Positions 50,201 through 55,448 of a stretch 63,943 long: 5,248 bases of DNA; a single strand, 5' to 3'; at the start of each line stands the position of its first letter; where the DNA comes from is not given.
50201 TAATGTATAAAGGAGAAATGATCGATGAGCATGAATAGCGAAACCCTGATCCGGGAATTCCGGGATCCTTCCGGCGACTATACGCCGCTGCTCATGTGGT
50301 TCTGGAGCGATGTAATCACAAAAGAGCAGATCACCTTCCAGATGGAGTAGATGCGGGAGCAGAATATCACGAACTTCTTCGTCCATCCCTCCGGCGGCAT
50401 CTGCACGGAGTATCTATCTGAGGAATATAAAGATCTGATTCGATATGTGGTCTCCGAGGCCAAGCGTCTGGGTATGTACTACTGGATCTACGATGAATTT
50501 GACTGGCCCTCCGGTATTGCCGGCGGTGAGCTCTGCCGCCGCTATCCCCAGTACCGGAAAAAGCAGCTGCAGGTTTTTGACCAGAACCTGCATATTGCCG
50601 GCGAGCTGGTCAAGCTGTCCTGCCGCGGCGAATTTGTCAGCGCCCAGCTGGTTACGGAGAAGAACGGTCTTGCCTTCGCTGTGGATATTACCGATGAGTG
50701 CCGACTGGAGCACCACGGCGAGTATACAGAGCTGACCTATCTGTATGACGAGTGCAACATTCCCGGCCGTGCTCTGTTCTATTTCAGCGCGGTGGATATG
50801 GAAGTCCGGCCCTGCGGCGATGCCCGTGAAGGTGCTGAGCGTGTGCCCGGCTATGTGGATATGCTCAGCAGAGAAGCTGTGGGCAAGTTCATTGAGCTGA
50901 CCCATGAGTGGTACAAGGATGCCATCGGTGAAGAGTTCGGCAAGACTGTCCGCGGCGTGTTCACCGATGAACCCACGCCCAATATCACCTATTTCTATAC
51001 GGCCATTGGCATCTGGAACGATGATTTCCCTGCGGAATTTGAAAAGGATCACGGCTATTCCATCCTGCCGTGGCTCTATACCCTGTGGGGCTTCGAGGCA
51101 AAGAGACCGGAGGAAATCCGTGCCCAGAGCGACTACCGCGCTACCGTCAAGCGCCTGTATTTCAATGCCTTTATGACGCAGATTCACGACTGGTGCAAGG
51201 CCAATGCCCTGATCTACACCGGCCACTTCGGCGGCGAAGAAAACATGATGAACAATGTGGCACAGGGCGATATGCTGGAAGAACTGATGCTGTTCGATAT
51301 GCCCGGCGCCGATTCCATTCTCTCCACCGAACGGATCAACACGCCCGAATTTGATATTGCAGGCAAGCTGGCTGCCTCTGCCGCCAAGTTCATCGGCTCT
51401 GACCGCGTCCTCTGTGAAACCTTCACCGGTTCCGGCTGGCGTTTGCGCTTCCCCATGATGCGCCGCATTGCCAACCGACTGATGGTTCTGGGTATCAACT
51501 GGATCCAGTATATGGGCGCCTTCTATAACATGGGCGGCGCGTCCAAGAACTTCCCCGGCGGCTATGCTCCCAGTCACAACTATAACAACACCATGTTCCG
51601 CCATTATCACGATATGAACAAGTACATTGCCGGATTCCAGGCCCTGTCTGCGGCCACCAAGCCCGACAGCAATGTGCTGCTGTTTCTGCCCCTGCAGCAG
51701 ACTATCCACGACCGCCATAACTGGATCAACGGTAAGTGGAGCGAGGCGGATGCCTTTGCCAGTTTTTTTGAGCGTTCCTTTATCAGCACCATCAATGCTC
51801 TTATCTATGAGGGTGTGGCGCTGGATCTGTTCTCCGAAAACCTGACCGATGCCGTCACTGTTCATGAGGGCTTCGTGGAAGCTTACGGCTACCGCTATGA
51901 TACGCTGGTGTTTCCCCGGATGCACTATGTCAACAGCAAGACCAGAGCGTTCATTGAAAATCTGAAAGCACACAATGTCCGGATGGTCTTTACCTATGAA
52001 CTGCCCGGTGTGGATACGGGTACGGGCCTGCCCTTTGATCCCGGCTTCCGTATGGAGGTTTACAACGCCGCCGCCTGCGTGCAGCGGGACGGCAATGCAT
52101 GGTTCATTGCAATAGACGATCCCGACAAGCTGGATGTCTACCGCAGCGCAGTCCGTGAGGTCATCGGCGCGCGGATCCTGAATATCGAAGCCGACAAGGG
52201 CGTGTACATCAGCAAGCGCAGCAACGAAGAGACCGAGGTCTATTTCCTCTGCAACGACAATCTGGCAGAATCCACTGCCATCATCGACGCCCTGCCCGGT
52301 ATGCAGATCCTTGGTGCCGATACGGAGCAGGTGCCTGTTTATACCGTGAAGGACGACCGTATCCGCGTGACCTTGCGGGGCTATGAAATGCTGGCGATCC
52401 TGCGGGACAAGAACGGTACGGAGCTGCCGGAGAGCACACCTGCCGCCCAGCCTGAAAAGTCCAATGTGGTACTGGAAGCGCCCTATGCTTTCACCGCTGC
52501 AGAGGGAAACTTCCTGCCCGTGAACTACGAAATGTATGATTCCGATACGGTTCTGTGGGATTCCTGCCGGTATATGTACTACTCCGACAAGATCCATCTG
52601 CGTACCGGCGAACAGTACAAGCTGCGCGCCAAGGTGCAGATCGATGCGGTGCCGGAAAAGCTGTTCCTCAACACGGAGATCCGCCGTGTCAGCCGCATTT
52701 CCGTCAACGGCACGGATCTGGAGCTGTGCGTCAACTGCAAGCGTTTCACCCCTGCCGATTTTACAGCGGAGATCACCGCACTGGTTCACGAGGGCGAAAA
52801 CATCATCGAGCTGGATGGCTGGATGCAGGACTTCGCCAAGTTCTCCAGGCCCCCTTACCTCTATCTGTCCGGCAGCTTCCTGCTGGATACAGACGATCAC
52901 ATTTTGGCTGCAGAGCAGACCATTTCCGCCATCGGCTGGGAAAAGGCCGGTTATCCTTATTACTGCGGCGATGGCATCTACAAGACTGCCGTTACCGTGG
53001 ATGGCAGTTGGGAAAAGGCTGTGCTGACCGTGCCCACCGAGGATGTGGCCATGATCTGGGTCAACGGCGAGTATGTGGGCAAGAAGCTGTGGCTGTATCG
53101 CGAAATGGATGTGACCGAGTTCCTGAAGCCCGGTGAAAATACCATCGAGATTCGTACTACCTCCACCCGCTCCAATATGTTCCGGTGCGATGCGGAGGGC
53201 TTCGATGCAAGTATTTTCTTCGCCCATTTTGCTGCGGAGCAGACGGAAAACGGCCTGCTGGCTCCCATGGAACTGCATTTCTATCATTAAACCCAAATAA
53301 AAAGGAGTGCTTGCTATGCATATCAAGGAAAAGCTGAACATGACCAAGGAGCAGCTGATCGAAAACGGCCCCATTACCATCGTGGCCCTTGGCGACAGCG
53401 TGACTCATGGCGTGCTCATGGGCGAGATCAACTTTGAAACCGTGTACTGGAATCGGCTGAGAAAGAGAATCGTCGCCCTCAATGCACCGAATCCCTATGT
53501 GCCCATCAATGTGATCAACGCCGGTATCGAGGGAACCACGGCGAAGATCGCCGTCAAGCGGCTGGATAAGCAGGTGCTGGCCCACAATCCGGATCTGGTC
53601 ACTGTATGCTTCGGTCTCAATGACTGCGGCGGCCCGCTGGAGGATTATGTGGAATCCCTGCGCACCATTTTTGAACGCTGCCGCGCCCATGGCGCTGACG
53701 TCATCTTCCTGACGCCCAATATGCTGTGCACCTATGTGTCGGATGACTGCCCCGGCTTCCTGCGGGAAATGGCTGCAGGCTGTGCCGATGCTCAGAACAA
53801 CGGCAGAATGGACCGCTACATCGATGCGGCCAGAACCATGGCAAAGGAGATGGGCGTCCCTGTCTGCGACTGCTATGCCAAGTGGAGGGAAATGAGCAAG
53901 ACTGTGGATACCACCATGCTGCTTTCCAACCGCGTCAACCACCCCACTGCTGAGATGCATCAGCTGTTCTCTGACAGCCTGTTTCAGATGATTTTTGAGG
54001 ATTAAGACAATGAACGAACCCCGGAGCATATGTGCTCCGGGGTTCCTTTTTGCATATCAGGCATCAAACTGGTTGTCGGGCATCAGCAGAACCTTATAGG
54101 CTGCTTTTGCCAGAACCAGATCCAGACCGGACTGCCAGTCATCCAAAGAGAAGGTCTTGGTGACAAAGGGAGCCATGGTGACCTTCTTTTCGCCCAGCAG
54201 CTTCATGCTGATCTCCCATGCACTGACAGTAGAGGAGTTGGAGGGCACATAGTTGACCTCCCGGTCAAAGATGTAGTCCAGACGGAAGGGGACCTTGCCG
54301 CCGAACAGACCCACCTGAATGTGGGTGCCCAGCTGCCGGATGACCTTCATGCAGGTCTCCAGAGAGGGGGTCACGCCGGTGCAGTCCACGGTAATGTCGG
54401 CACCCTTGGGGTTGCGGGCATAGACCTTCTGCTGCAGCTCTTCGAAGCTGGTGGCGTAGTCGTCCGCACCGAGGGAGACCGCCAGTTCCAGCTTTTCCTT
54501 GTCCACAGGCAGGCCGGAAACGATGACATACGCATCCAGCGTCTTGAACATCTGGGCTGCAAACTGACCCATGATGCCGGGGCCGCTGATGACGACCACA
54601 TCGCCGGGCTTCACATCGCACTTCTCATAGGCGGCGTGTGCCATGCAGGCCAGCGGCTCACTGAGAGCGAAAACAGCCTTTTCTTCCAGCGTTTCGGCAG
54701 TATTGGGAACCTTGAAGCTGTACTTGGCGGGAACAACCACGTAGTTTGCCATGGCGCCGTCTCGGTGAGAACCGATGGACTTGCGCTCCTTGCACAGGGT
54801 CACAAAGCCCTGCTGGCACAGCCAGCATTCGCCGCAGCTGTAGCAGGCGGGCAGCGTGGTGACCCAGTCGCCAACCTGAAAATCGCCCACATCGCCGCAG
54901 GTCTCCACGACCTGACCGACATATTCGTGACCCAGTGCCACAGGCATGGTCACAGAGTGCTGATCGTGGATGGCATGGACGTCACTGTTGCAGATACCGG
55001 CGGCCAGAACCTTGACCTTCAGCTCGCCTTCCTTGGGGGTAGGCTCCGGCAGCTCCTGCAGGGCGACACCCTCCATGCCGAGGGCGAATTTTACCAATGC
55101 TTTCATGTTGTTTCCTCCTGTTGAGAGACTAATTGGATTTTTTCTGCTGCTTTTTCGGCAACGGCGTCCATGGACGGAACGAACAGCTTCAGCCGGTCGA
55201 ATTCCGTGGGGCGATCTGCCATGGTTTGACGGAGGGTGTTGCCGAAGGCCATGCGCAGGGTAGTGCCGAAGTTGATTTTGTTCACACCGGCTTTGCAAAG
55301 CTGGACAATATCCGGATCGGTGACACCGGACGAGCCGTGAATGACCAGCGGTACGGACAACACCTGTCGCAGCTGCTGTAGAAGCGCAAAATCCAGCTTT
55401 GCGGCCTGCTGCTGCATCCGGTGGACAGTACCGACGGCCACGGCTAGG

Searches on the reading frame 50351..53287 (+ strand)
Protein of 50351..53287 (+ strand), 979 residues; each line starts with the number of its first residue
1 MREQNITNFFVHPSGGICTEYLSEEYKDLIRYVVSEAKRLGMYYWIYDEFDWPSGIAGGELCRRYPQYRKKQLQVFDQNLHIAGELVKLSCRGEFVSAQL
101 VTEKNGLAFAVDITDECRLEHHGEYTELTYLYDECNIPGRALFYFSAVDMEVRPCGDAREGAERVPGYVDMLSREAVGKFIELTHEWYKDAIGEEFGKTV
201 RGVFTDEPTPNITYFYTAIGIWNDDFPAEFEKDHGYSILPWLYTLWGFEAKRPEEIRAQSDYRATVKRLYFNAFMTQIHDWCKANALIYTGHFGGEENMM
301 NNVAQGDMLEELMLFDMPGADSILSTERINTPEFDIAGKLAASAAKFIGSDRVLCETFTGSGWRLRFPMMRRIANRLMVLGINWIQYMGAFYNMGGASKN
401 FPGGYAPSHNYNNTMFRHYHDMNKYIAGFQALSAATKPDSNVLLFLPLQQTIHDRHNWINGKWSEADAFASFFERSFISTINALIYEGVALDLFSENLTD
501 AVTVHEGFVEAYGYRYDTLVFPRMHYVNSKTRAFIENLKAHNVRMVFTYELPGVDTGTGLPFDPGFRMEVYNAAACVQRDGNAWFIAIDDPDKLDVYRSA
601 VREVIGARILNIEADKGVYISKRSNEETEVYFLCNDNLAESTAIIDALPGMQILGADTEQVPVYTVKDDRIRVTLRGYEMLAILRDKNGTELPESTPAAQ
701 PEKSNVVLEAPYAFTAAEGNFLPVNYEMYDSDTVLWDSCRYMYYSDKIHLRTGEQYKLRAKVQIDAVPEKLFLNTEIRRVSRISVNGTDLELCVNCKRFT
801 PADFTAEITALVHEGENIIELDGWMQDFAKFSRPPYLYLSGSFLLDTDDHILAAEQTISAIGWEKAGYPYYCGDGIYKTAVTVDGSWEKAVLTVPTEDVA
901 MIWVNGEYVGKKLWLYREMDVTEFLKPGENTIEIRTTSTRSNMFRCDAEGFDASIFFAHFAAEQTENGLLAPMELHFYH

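Call 10: search_protein_families(library=pfam, proteins=[window:50351-53287:+], max_evalue=0.001)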
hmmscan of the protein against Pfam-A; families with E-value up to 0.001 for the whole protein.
window:50351-53287:+ (979 aa): 3 families
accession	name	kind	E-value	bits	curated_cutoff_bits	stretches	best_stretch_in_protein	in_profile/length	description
PF17132.9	Glyco_hydro_106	-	7.3e-17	61.6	29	1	169-384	268-478/743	alpha-L-rhamnosidase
PF02837.24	Glyco_hydro_2_N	-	4.9e-07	30.3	28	1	859-936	51-133/169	Glycosyl hydrolases family 2, sugar binding domain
PF22666.2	Glyco_hydro_2_N2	-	0.00072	20.1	27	0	877-940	52-121/167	Glycosyl hydrolase 2 galactose-binding domain-like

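Call 19: search_protein_families(library=ncbifam, proteins=[window:50351-53287:+], max_evalue=0.001)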
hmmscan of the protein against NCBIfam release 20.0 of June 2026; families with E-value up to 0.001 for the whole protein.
window:50351-53287:+ (979 aa): 2 families
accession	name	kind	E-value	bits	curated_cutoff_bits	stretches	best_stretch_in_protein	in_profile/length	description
NF049897.1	AlphaRhamBT4145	equivalog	1.2e-28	99.6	1300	1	221-822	240-842/897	alpha-L-rhamnosidase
NF045579.1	rhamnoside_JR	domain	4.6e-09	36.5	50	1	864-947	31-119/123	glycosylhydrolase-like jelly roll fold domain-containing protein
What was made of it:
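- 49219..54005 (+): AraC regulator (49219-50178), a second GH106-like protein (50351-53290) and an SGNH esterase (53307-54005). Pfam and NCBIfam (calls 10, 19).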

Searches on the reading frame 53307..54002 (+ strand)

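Call 10: search_protein_families(library=pfam, proteins=[window:53307-54002:+], max_evalue=0.001)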
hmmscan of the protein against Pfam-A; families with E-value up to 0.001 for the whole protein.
window:53307-54002:+ (232 aa): 3 families
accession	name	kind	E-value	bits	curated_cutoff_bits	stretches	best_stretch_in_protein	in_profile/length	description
PF13472.12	Lipase_GDSL_2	-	6.1e-24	85.9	32.9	1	27-220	1-178/178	GDSL-like Lipase/Acylhydrolase family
PF00657.28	Lipase_GDSL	-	2e-12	48.1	23.6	1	25-223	1-206/208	GDSL-like Lipase/Acylhydrolase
PF25182.1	NonGDSL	-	3.4e-10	40.1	80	1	6-137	11-139/220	Non-GDSL lipase-like family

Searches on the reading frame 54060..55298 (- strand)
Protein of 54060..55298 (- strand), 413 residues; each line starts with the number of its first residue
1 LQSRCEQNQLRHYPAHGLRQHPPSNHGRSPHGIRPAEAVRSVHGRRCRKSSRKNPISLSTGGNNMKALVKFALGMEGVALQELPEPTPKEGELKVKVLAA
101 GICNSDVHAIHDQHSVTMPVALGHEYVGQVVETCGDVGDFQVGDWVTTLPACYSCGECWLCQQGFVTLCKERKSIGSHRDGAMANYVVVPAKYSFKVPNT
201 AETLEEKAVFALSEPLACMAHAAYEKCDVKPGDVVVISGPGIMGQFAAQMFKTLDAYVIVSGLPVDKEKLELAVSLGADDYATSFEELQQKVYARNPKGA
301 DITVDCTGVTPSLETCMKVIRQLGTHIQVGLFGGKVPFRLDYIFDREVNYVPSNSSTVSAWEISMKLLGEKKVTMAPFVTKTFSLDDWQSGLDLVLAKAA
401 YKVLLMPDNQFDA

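Call 10: search_protein_families(library=pfam, proteins=[window:54060-55298:-], max_evalue=0.001)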
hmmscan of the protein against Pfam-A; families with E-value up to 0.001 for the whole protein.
window:54060-55298:- (413 aa): 3 families
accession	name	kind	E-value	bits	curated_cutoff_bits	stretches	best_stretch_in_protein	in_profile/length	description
PF08240.17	ADH_N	-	1.7e-24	86.5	23.5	1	90-198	2-103/104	Alcohol dehydrogenase GroES-like domain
PF00107.32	ADH_zinc_N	-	8.2e-16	58.6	31.8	1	244-367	3-126/129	Zinc-binding dehydrogenase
PF16912.11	Glu_dehyd_C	-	2.6e-05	24.2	34.9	1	222-390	22-196/211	Glucose dehydrogenase C-terminus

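Call 19: search_protein_families(library=ncbifam, proteins=[window:54060-55298:-], max_evalue=0.001)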
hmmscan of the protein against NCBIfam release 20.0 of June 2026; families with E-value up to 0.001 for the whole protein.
window:54060-55298:- (413 aa): 21 families
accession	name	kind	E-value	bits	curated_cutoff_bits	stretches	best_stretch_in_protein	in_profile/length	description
NF003808.0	PRK05396.1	equivalog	3.7e-49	167.4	380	1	65-406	1-339/341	L-threonine 3-dehydrogenase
NF041097.1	keto_inos_dh_IolM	equivalog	4.2e-49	167.2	450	1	78-405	40-387/389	scyllo-inosose 3-dehydrogenase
TIGR00692.1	tdh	equivalog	7.5e-46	156.7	458.35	1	74-406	7-339/340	L-threonine 3-dehydrogenase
NF010344.0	PRK13771.1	subfamily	1.7e-40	139.1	349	1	65-400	1-325/334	putative alcohol dehydrogenase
NF007642.0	PRK10309.1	equivalog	1.8e-37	129.4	550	1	65-393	1-331/347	galactitol-1-phosphate 5-dehydrogenase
NF007375.0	PRK09880.1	equivalog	2.4e-37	128.5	469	1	92-399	29-334/344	L-idonate 5-dehydrogenase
NF041172.1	AcrlCoa_red_Thmprot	equivalog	3.5e-36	124.8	500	1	65-405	1-332/334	acryloyl-CoA reductase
NF006940.0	PRK09422.1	equivalog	1.1e-34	120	344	1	87-340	21-270/338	alcohol dehydrogenase AdhP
NF007489.0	PRK10083.1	equivalog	1.2e-34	119.8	376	1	78-395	12-323/339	Zn-dependent oxidoreductase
TIGR03201.1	dearomat_had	equivalog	2.4e-28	99.2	338.65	1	82-382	15-324/349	6-hydroxycyclohex-1-ene-1-carbonyl-CoA dehydrogenase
TIGR03366.1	HpnZ_proposed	hypoth_equivalog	1e-25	90.6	328.1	1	86-330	1-253/315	putative phosphonate catabolism associated alcohol dehydrogenase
TIGR02822.1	adh_fam_2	subfamily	1.8e-24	86.5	283.5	1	82-280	19-212/329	zinc-binding alcohol dehydrogenase family protein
TIGR03989.1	Rxyl_3153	subfamily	4.3e-24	85.5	440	2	80-171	16-107/370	NDMA-dependent alcohol dehydrogenase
NF047908.1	AldhRedAhr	equivalog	1.5e-21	76.6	470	1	89-405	27-333/335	NADPH-dependent aldehyde reductase Ahr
TIGR02824.1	quinone_pig3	subfamily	2e-20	73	296.8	2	180-336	91-244/325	putative NAD(P)H quinone oxidoreductase, PIG3 family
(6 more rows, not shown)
